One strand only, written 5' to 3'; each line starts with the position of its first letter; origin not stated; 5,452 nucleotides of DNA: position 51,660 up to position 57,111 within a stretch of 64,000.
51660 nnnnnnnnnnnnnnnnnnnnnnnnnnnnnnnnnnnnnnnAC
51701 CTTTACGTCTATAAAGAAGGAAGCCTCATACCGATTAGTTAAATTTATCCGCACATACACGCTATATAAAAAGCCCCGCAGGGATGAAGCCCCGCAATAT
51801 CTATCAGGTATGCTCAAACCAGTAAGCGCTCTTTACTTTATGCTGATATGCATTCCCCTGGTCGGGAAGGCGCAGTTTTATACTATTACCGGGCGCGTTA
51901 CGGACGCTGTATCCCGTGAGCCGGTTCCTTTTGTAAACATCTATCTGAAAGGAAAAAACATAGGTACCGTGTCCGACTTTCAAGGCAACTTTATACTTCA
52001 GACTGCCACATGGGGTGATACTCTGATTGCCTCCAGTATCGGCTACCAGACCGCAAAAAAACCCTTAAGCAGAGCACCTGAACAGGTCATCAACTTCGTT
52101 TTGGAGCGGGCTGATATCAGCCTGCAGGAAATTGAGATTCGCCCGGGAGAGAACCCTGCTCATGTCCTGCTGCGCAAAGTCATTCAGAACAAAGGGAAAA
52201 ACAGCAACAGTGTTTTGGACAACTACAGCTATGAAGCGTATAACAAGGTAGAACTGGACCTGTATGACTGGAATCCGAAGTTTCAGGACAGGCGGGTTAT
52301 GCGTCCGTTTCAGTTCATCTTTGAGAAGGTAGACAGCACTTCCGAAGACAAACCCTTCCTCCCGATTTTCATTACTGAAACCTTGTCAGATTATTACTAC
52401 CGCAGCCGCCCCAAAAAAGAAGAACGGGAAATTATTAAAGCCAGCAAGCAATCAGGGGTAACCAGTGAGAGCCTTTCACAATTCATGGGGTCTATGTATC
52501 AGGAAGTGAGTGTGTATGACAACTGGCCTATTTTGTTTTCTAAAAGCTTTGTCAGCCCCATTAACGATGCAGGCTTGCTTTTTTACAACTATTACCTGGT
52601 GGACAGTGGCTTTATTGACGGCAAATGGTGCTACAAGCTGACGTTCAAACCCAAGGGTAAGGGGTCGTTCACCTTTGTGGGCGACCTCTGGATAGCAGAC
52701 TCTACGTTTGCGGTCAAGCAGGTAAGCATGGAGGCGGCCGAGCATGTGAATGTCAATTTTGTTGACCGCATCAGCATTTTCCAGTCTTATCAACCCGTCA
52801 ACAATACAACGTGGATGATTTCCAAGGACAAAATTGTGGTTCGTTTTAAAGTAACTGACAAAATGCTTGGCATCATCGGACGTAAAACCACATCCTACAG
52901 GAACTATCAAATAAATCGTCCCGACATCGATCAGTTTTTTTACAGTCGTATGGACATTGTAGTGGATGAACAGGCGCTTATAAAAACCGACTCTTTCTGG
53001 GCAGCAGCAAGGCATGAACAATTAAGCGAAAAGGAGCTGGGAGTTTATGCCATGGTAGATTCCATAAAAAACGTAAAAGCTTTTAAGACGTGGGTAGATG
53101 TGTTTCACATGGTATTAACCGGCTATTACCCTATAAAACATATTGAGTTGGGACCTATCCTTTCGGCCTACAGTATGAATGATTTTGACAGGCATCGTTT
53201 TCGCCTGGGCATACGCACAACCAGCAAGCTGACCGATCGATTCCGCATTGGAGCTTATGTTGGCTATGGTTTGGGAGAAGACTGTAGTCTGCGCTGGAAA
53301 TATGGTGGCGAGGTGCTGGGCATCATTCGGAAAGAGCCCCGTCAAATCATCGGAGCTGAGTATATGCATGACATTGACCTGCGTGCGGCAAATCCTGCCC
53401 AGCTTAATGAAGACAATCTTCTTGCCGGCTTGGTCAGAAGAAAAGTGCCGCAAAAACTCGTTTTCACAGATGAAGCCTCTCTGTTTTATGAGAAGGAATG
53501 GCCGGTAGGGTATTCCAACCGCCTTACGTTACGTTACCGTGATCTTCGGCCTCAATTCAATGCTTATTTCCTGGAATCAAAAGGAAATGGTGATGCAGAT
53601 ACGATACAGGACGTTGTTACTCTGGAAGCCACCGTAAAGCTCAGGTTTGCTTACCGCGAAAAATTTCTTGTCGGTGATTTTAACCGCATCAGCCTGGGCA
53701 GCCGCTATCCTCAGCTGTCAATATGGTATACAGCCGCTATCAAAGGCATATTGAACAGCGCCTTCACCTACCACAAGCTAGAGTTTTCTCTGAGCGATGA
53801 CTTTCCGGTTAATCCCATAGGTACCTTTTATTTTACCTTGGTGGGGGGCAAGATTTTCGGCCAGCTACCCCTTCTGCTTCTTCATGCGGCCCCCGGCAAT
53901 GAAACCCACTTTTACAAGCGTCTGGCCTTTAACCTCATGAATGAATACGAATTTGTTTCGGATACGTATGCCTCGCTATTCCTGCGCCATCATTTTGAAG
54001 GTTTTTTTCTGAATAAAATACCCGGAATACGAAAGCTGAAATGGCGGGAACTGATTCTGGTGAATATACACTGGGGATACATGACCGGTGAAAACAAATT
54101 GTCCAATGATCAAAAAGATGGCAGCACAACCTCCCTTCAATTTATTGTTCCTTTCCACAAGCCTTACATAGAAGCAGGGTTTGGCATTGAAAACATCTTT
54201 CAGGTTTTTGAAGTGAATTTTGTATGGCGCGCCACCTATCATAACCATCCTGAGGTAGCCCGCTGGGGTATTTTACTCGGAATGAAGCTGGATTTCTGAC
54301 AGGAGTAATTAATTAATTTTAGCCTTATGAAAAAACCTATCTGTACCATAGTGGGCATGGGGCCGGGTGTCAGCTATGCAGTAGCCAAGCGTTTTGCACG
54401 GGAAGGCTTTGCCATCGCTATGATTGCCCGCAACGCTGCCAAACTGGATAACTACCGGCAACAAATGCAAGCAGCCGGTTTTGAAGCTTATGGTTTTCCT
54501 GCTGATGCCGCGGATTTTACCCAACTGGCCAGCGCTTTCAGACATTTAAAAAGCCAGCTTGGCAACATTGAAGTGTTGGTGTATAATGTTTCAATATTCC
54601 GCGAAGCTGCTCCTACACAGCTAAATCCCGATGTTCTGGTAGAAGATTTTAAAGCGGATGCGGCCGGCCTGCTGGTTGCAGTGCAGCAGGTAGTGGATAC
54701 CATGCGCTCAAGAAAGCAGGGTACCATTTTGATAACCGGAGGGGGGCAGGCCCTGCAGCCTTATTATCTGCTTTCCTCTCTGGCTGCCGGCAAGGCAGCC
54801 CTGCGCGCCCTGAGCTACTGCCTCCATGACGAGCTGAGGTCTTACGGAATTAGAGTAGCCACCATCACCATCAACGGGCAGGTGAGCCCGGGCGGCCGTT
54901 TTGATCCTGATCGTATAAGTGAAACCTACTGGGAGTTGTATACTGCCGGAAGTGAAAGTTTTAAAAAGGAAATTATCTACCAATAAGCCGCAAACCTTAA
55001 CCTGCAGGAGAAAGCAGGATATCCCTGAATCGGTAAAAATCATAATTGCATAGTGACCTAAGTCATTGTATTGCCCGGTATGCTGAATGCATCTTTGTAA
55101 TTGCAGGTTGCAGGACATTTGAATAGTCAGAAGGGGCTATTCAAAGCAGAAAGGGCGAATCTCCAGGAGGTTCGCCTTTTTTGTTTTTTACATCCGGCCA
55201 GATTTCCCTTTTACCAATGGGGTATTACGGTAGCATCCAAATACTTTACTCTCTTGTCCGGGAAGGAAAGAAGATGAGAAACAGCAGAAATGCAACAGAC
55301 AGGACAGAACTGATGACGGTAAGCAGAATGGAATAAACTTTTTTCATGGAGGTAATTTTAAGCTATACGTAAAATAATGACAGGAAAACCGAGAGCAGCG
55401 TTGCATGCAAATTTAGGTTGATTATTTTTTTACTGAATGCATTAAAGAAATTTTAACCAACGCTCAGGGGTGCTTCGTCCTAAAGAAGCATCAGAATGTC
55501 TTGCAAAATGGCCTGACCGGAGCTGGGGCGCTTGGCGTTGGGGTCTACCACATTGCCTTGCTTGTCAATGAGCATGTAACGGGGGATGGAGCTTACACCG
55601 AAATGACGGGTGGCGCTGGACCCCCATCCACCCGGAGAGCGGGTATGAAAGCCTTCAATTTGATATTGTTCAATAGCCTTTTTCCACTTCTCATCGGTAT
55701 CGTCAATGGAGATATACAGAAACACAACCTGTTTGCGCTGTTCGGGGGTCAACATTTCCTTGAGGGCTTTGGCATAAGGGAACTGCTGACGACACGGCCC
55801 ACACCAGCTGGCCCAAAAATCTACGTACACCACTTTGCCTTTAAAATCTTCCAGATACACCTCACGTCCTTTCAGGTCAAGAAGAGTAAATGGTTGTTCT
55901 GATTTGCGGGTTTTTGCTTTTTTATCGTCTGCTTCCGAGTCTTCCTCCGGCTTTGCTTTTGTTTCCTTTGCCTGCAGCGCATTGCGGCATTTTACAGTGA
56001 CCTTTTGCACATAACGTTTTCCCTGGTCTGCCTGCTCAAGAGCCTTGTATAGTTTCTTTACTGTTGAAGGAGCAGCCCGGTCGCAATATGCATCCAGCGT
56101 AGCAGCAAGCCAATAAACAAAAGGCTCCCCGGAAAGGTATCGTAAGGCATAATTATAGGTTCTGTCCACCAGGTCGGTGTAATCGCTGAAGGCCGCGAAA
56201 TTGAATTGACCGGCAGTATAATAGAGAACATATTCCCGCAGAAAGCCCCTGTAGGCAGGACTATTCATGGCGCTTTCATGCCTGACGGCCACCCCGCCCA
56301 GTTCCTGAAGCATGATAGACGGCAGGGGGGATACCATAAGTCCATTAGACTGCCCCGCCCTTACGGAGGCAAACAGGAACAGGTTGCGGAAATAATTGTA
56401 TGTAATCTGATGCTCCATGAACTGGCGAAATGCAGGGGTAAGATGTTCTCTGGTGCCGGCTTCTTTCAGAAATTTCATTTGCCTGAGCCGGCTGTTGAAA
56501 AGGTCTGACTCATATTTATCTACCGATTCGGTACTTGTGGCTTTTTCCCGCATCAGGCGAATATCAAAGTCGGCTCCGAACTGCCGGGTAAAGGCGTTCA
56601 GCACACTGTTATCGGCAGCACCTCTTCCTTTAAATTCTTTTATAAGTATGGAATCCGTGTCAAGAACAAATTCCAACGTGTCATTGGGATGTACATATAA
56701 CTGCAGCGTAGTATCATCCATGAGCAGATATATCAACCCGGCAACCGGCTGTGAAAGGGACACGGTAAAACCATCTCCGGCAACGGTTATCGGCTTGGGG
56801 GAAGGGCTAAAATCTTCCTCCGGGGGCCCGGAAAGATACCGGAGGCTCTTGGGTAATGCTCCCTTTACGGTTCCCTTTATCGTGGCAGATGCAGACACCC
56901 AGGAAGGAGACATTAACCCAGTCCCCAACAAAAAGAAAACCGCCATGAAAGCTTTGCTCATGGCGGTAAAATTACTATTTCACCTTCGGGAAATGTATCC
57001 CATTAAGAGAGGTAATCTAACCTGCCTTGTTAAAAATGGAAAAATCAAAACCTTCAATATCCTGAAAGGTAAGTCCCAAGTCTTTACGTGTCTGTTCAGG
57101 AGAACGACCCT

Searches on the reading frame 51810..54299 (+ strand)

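Call 45: search_protein_families(library=pfam, proteins=[window:51810-54299:+])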
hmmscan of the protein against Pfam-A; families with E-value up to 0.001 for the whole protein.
window:51810-54299:+ (829 aa): 4 families
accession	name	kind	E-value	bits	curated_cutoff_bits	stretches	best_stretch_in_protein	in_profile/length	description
PF18939.6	DUF5686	-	4.8e-64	217.4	39.2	1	121-753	2-653/669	Family of unknown function (DUF5686)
PF13715.12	CarbopepD_reg_2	-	1.2e-17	64.1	32.2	1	26-108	1-86/88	CarboxypepD_reg-like domain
PF13620.12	CarboxypepD_reg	-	8e-09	36.2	32.3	1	25-98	1-81/82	Carboxypeptidase regulatory-like domain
PF23591.1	CILP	-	0.00035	21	27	0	25-67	6-47/90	Cartilage intermediate layer protein 1-like domain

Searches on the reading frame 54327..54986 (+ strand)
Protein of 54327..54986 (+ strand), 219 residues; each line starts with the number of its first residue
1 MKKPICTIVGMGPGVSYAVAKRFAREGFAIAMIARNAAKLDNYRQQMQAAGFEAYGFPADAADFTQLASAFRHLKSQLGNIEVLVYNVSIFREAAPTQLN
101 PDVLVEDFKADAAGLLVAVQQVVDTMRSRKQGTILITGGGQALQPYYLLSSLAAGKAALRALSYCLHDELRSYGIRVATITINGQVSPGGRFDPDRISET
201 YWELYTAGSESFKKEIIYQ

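Call 45: search_protein_families(library=pfam, proteins=[window:54327-54986:+])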
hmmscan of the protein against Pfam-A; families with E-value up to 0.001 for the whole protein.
window:54327-54986:+ (219 aa): 2 families
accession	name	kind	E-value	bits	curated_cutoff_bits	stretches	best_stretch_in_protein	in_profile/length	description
PF00106.31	adh_short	-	7.7e-30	104.3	26.6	1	7-181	4-178/195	short chain dehydrogenase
PF13561.12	adh_short_C2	-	2.7e-17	63.6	27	1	14-180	7-171/236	Enoyl-(Acyl carrier protein) reductase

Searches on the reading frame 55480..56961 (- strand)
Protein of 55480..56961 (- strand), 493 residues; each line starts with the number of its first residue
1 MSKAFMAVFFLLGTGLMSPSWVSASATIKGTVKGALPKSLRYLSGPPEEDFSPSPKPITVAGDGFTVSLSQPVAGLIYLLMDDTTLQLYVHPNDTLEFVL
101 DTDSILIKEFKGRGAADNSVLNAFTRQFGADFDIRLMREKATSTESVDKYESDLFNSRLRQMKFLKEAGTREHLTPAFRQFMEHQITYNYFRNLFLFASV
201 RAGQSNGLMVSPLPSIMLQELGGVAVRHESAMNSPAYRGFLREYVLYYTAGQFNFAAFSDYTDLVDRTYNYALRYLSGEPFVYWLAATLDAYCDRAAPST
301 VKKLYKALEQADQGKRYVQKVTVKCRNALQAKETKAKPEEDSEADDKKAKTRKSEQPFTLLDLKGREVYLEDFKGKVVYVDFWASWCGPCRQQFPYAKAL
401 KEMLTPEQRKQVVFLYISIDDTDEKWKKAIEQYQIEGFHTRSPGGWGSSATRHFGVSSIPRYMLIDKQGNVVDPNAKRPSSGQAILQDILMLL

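Call 45: search_protein_families(library=pfam, proteins=[window:55480-56961:-])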
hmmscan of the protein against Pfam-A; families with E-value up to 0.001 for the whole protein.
window:55480-56961:- (493 aa): 5 families
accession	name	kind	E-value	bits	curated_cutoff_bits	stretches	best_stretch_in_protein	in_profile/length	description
PF13905.12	Thioredoxin_8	-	8.8e-18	64.9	27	1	375-471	1-94/94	Thioredoxin-like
PF08534.16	Redoxin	-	3.8e-17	62.9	26.6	1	357-473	8-130/148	Redoxin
PF00578.27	AhpC-TSA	-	3.2e-12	46.9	26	1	357-472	7-122/124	AhpC/TSA family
PF00085.26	Thioredoxin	-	2.3e-08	34.4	23.5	1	376-438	19-73/103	Thioredoxin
PF02630.20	SCO1-SenC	-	2e-05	25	22.8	1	356-432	2-81/134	SCO1/SenC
